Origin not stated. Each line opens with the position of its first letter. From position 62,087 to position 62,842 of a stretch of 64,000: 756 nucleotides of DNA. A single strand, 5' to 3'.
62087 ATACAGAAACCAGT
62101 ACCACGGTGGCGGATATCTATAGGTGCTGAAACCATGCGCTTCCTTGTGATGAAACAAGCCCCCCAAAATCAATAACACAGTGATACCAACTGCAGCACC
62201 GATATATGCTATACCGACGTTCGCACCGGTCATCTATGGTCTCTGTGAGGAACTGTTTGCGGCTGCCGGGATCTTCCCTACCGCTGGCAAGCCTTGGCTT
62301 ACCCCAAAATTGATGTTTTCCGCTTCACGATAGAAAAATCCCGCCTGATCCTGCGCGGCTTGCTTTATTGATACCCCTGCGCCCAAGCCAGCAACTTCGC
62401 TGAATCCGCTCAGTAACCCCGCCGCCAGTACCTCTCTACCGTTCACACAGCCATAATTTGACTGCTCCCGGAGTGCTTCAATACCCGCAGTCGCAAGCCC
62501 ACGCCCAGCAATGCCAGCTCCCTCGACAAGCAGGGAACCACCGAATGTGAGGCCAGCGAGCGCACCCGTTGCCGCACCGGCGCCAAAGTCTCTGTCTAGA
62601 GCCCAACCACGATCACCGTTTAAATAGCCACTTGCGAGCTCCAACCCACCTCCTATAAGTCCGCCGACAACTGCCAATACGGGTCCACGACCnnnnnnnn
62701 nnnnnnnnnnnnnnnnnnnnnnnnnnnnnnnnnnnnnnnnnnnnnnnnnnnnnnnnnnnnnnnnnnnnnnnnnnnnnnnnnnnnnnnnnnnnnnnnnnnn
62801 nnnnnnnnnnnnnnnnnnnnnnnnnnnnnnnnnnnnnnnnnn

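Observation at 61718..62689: Glycine-zipper-rich RHS C-terminal domain with a 3-TM/PH-like immunity candidate: possible new pore-forming effector pair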

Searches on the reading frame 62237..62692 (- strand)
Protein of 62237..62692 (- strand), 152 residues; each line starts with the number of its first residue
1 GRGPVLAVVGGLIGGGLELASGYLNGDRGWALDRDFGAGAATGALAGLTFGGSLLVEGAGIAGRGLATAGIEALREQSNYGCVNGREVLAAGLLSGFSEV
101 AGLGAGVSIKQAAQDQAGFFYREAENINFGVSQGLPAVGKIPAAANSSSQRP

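Call 9: search_solved_structures(query=window:62237-62692:-, max_evalue=10, show_alignments=3)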
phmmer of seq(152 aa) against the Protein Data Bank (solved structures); distinct sequences matched with E-value up to 10: 1.
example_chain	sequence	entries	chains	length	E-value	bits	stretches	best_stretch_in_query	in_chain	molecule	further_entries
1whq_A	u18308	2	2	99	0.38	14.1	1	83-149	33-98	RNA helicase A | ATP-dependent RNA helicase A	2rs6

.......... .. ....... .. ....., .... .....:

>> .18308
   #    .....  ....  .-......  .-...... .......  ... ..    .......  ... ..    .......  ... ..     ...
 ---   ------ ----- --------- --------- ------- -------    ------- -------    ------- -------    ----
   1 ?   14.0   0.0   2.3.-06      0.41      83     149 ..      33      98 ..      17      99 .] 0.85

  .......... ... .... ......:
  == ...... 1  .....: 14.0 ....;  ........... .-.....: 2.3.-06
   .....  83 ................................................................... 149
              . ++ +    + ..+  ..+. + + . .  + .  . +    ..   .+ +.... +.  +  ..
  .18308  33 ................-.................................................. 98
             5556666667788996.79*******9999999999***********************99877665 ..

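Call 10: search_protein_families(library=pfam, proteins=[window:62237-62692:-], max_evalue=10)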
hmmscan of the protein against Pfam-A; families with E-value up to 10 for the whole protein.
seq(152 aa): 0 families

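Call 11: find_homologous_proteins(query=window:62237-62692:-, max_evalue=0.01)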
Query seq(152 aa) (152 aa): 1 proteins with E <= 0.01 among 2245 candidates.
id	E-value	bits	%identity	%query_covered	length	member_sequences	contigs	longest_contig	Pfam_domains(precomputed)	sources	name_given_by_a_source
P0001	2.9e-70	253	84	99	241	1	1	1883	PF25023.2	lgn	-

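Call 21: search_protein_representatives(protein=window:62237-62689:-)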
Query: 151 residues. Proteins with E-value up to 0.001 (for the whole library): 19; up to 1e-10: 4; up to 1e-30: 1. The best 19 are listed.
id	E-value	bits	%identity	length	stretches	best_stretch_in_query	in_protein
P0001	1.4e-70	252.4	84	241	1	1-151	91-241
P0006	1.1e-27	113.3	31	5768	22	104-143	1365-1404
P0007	1.6e-13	67.3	61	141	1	5-79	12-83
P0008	2.5e-12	63.4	45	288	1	3-113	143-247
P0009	5.5e-10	55.8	42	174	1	5-144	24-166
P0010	8.7e-10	55.1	43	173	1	20-138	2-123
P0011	3.4e-09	53.2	56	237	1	2-102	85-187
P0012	1.9e-08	50.8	46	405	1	4-114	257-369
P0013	9.2e-08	48.6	50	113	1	4-93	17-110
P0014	2.0e-07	47.5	49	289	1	5-91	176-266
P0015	2.4e-07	47.2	50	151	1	7-118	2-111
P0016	1.3e-05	41.6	44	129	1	13-102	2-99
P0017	1.4e-05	41.5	46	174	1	6-100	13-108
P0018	4.0e-05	40.0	44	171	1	5-106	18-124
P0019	4.2e-05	39.9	40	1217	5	34-71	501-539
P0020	4.7e-05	39.8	48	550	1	7-117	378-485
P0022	1.7e-04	38.0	39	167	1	2-114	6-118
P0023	7.4e-04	35.9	44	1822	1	7-102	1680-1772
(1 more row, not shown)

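Call 28: search_solved_structures(query=A2, max_evalue=10, show_alignments=3)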
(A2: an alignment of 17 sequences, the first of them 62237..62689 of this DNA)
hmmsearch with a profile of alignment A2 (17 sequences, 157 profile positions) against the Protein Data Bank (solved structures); distinct sequences matched with E-value up to 10: 3.
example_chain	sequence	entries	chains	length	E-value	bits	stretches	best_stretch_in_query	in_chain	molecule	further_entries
4rv1_A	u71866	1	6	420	1.1e-05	28.7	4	70-143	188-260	Engineered Protein OR497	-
4hxt_A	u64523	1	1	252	0.0014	21.9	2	70-144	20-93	De Novo Protein OR329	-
1q98_A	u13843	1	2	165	0.069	16.4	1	31-80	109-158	Thiol Peroxidase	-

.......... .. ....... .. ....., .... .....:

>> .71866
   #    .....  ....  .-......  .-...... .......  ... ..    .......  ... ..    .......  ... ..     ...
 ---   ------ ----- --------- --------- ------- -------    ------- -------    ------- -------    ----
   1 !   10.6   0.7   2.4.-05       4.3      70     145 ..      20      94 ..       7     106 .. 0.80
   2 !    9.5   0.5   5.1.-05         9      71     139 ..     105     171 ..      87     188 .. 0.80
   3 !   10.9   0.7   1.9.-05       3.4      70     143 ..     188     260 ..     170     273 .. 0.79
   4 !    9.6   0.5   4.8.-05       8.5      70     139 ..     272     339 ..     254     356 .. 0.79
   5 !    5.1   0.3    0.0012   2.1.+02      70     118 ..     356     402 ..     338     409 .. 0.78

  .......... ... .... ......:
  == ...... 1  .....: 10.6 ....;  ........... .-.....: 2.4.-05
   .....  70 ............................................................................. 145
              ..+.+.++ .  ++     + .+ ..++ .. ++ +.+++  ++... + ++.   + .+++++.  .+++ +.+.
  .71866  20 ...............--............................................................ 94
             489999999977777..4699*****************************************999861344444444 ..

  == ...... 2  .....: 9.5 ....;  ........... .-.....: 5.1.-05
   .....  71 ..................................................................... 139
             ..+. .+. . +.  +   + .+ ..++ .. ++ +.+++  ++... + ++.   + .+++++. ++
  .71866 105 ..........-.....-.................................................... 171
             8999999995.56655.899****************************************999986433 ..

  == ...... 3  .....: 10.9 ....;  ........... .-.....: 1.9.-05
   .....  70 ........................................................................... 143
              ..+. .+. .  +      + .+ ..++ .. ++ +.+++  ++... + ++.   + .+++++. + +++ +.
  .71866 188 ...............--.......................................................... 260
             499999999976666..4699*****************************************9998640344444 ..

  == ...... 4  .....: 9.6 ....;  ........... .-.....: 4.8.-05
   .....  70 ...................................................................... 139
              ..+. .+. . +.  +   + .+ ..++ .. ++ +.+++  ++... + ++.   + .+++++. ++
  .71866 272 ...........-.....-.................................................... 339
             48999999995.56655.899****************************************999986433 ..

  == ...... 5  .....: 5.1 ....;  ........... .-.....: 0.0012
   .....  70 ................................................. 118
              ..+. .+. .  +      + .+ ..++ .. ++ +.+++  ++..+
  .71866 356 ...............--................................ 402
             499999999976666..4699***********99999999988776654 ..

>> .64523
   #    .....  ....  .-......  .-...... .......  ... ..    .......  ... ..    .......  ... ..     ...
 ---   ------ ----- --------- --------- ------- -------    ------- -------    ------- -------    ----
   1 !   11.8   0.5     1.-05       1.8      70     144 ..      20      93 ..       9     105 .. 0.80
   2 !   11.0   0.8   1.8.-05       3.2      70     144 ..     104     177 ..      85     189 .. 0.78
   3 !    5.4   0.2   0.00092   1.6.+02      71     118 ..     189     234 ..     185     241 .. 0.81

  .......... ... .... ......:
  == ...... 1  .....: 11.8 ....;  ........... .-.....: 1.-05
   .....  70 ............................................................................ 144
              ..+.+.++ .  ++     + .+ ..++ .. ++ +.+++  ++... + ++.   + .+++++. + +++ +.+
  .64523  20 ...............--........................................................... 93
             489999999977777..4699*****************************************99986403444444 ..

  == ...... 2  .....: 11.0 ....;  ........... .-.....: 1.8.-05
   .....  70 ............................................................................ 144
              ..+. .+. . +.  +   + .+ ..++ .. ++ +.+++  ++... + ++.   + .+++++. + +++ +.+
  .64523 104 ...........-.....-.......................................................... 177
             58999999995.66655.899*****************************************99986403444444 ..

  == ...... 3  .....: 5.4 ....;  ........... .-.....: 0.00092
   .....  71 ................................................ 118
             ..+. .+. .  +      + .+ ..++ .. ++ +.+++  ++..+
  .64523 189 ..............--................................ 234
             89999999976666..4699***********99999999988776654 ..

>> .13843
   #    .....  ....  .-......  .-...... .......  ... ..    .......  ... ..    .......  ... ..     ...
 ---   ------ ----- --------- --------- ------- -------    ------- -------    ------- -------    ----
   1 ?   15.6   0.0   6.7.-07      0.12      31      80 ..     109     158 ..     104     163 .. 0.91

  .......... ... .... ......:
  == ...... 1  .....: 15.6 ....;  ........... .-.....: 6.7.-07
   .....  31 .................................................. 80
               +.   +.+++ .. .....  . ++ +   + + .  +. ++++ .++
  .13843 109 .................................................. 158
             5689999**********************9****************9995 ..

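Call 32: find_related_loci(query=A3, collection=genome_contigs, flank=6000)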
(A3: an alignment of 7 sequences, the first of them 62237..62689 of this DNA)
Query A3 (151 aa) in genome_contigs; peptide patterns used: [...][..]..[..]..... (x = any residue, [..] = any of these).
600 stretches matched a pattern (row limit reached: there are more); 1 encode a relative of the query (tblastn E <= 1e-3); 1 distinct loci.
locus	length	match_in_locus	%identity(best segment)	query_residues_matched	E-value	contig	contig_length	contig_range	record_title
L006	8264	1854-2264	41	6-141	2e-9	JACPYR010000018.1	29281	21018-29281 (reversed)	MAG: Nitrosomonadales bacterium isolate NC_groundwater_868_Pr1_S2p5_56_23 Montesol18_S2p5_coassembly_scaffold_265938, wh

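Call 36: predict_structure(alignment_id=A2)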
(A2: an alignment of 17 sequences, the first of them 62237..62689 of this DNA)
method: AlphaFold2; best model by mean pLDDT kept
length: 151 residues; sequences in the alignment: 17
mean_pLDDT: 56.1   pTM: 0.41
mean pLDDT of the five models: 56.1, 53.3, 53.1, 52.3, 50.1
residues with pLDDT >= 90: 27; 70-90: 20; 50-70: 11; < 50: 93
segments of 3 or more residues with pLDDT < 50: 51-65, 75-77, 80-151
pLDDT, mean of each block of 10 residues (from residue 1): 85 90 91 92 80 44 50 49 42 42 35 33 34 37 39 39
secondary structure, 60 per line:
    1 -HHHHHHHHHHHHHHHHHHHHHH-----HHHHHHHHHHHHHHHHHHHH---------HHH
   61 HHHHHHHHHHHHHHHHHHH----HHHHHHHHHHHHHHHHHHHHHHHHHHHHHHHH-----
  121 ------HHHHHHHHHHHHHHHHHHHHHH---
elements in order: H2-23 H29-48 H58-79 H84-115 H127-148

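Call 37: find_encoding_contigs(protein=P0012, flank=4000, max_places=3)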
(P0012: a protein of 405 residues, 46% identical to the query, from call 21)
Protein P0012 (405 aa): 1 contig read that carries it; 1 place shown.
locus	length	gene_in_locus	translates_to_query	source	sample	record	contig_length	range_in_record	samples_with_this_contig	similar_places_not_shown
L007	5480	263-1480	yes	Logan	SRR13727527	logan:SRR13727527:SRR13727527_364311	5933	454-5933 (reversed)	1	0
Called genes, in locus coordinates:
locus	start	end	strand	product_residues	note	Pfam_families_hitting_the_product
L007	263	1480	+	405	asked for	PF25023:TEN_YD-shell (weak)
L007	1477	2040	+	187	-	-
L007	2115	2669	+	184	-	-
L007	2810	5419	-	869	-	PF25778:DUF7948, PF06739:SBBP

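Call 38: find_encoding_contigs(protein=P0023, flank=6000, max_places=3)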
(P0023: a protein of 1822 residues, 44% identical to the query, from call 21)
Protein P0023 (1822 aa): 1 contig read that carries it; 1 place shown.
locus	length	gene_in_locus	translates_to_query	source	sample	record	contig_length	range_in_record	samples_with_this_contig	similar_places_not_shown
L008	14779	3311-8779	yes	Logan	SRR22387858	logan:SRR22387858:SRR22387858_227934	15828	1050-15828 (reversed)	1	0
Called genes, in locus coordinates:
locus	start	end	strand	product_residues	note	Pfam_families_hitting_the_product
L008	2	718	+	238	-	?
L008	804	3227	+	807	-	PF05593:RHS_repeat (faint), PF01833:TIG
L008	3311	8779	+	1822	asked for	PF13205:Big_5, PF13620:CarboxypepD_reg (weak), PF20148:DUF6531 (weak), PF05593:RHS_repeat (weak), PF25023:TEN_YD-shell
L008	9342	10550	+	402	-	PF03150:CCP_MauG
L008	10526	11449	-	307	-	PF00126:HTH_1, PF03466:LysR_substrate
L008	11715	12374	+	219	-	PF00578:AhpC-TSA, PF08534:Redoxin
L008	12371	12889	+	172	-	-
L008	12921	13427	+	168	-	-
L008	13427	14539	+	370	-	-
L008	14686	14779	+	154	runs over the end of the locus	PF04945:YHS (weak)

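Call 41: find_encoding_contigs(protein=P0011, flank=4000, max_places=3)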
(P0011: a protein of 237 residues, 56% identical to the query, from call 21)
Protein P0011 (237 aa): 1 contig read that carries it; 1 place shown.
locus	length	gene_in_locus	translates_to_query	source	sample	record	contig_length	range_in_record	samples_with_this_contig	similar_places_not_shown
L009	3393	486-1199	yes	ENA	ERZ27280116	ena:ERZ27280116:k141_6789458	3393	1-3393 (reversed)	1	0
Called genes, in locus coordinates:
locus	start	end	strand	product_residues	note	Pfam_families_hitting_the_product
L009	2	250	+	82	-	?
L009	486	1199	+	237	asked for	-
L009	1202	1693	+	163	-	-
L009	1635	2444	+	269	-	PF25023:TEN_YD-shell (weak)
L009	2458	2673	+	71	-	-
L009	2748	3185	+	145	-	-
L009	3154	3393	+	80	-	?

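Call 42: find_encoding_contigs(protein=P0008, flank=4000, max_places=3)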
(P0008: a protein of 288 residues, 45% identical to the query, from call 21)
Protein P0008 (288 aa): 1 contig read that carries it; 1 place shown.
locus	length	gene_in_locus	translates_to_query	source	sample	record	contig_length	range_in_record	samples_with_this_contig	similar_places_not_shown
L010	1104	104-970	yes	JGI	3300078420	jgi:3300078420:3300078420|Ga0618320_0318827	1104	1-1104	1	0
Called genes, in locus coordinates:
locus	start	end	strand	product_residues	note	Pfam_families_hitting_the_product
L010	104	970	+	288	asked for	PF25023:TEN_YD-shell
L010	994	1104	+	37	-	?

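Call 44: find_encoding_contigs(protein=P0020, flank=4000, max_places=3)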
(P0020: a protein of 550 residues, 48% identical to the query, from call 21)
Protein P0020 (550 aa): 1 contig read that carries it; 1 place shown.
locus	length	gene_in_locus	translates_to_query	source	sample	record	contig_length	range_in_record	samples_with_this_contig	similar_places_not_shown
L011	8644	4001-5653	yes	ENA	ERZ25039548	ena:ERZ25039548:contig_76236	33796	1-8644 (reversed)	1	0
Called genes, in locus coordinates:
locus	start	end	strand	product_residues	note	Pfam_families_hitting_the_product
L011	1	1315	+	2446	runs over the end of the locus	PF01841:Transglut_core, PF20148:DUF6531, PF05593:RHS_repeat (weak), PF25023:TEN_YD-shell (weak), PF05593:RHS_repeat (weak), PF25023:TEN_YD-shell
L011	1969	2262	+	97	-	PF01527:HTH_Tnp_1, PF13542:HTH_Tnp_ISL3 (weak), PF13518:HTH_28 (weak)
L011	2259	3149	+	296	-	PF13276:HTH_21, PF00665:rve, PF13683:rve_3, PF13333:rve_2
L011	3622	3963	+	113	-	-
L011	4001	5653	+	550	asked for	PF05593:RHS_repeat (faint), PF25023:TEN_YD-shell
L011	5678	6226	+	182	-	-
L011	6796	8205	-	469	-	PF02321:OEP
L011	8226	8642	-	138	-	?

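Call 45: find_encoding_contigs(protein=P0017, flank=4000, max_places=3)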
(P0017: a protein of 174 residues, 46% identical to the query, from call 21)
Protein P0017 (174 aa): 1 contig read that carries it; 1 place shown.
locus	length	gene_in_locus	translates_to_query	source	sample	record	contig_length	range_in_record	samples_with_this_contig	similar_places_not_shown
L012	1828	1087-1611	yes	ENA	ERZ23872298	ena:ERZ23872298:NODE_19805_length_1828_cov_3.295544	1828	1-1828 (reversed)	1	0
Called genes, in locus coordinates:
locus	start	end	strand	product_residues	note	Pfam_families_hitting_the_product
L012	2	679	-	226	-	?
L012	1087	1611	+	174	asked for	-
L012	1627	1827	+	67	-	?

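Call 49: search_protein_families(library=pfam, alignment_id=A2, max_evalue=1)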
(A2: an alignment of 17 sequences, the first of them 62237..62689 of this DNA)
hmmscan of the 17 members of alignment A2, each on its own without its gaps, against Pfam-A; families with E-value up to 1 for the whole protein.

A. member 1, window:62237-62689:- (151 aa): 0 families

B. families by the number of members that match (of 17 scanned): 10 families
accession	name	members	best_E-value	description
PF02466.24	Tim17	2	0.0066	Tim17/Tim22/Tim23/Pmp24 family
PF10247.14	Romo1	2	0.077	Reactive mitochondrial oxygen species modulator 1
PF13441.11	Gly-zipper_YMGG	2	0.53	YMGG-like Gly-zipper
PF18617.6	Nup214_FG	1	0.0092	Nucleoporin Nup214 phenylalanine-glycine (FG) domain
PF11528.13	DUF3224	1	0.026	Protein of unknown function (DUF3224)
PF20340.3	DUF6635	1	0.089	Family of unknown function (DUF6635)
PF19029.5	DUF883_C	1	0.23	DUF883 C-terminal glycine zipper region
PF12806.12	Acyl-CoA_dh_C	1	0.24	Acetyl-CoA dehydrogenase C-terminal like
PF04588.18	HIG_1_N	1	0.26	Hypoxia induced protein conserved region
PF01925.25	TauE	1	0.46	Sulfite exporter TauE/SafE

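Call 57: fold_search(model_id=the predicted structure, library=pdb)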
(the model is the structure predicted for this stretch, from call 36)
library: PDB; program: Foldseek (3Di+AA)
matches with E <= 10: 24; with E <= 0.001: 0
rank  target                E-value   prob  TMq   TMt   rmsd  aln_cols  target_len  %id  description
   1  8e1m_A                3.1e+00  0.07  0.22  0.24  11.7       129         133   14  Cryo-EM structure of the endogenous core TIM23 complex from S. cerevisiae (released 2023-06-21)
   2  7aqq_d                3.5e+00  0.16  0.27  0.49  16.1        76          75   21  Cryo-EM structure of Arabidopsis thaliana Complex-I (membrane core) (released 2021-12-08)
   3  7ar8_d                3.9e+00  0.18  0.27  0.51  15.2        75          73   19  Cryo-EM structure of Arabidopsis thaliana complex-I (closed conformation) (released 2021-12-15)
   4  6lo8_A                4.4e+00  0.08  0.28  0.30   8.2       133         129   17  Cryo-EM structure of the TIM22 complex from yeast (released 2020-09-30)
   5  7tjt_C                4.4e+00  0.06  0.22  0.09  14.6       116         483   17  Yeast ATP synthase F1 region State 1-3catalytic beta_tight open without exogenous ATP (released 2022-04-20)
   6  8e73_C2               4.7e+00  0.15  0.26  0.49  14.9        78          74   17  Vigna radiata supercomplex I+III2 (full bridge) (released 2023-01-11)
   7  9wsm_F                5.6e+00  0.05  0.25  0.17  22.2       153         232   20  Cryo-EM structure of Sigma28-RNAP open promoter complex from Pseudomonas aeruginosa (released 2026-02-25)
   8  8k9e_D                5.9e+00  0.33  0.30  0.26   3.4        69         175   19  Cryo-EM structure of the photosynthetic alternative complex III from Chloroflexus aurantiacus at 3.3 angstrom (released 2024-03-06)
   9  6grj_E                5.9e+00  0.04  0.18  0.10  18.1       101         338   19  Structure of the AhlB pore of the tripartite alpha-pore forming toxin, AHL, from Aeromonas hydrophila. (released 2019-07-03)
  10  8uwu_MODEL_1_A        6.7e+00  0.08  0.29  0.35   7.1       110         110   10  EmrE structure in the proton-bound state (WT/L51I heterodimer) (released 2024-05-29)
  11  6h2f_F                6.7e+00  0.05  0.19  0.10  20.1        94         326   14  Structure of the pre-pore AhlB of the tripartite alpha-pore forming toxin, AHL, from Aeromonas hydrophila. (released 2019-07-10)
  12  9iho_d                7.1e+00  0.13  0.29  0.54  15.1        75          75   17  Open state without NUQM and without flavoprotein (classification state 4) of Pichia pastoris mitochondrial complex I i (released 2025-10-15)
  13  8dei_B                7.1e+00  0.04  0.22  0.09  35.5       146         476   10  Structure of the Cac1 KER domain (released 2023-07-05)
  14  7zm7_J                7.5e+00  0.11  0.32  0.27   6.0       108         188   18  CryoEM structure of mitochondrial complex I from Chaetomium thermophilum (inhibited by DDM) (released 2022-11-30)
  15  7tjs_A                7.5e+00  0.04  0.21  0.08  13.7       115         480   16  Yeast ATP synthase F1 region State 1-3catalytic beta_tight closed without exogenous ATP (released 2022-04-20)
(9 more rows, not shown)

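Call 76: search_protein_families(library=ncbifam, alignment_id=A2, max_evalue=1)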
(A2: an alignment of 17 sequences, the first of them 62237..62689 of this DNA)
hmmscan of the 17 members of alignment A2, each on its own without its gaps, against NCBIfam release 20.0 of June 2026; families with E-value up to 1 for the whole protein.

A. member 1, window:62237-62689:- (151 aa): 0 families

B. families by the number of members that match (of 17 scanned): 5 families
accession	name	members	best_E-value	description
NF053611.1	YiaD_Gzip_OmpA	2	0.49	YiaD family glycine zipper/OmpA-like lipoprotein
NF052514.1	SpGerGerXA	1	0.045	spore germination protein GerXA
NF041250.1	VI_TagQ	1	0.13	type VI secretion system-associated lipoprotein TagQ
TIGR02081.1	metW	1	0.14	methionine biosynthesis protein MetW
TIGR00983.1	3a0801s02tim23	1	0.75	mitochondrial import inner membrane translocase subunit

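Call 80: find_related_loci(query=window:62237-62689:-, collection=metagenome_contigs, flank=10000)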
Query window:62237-62689:- (151 aa) in metagenome_contigs; peptide patterns used: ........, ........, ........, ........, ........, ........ (x = any residue, [..] = any of these).
600 stretches matched a pattern, but none encodes a relative of the query by tblastn (E <= 1e-3).

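Call 81: find_related_loci(query=A3, collection=metagenome_contigs, flank=6000)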
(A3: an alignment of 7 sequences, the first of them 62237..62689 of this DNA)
Query A3 (151 aa) in metagenome_contigs; peptide patterns used: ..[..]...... (x = any residue, [..] = any of these).
600 stretches matched a pattern (row limit reached: there are more); 1 encode a relative of the query (tblastn E <= 1e-3); 1 distinct loci.
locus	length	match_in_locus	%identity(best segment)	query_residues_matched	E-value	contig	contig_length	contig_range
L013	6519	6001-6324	43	1-102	1e-6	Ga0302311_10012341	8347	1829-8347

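Call 86: find_encoding_contigs(protein=P0018, flank=4000, max_places=3)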
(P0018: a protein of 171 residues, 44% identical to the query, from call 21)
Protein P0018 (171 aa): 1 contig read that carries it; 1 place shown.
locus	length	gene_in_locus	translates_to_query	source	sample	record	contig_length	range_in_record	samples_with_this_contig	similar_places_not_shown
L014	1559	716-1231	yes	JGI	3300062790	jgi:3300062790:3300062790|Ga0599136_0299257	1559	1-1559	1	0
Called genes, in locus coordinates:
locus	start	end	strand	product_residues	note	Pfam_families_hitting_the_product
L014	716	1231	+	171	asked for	-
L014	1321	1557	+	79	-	?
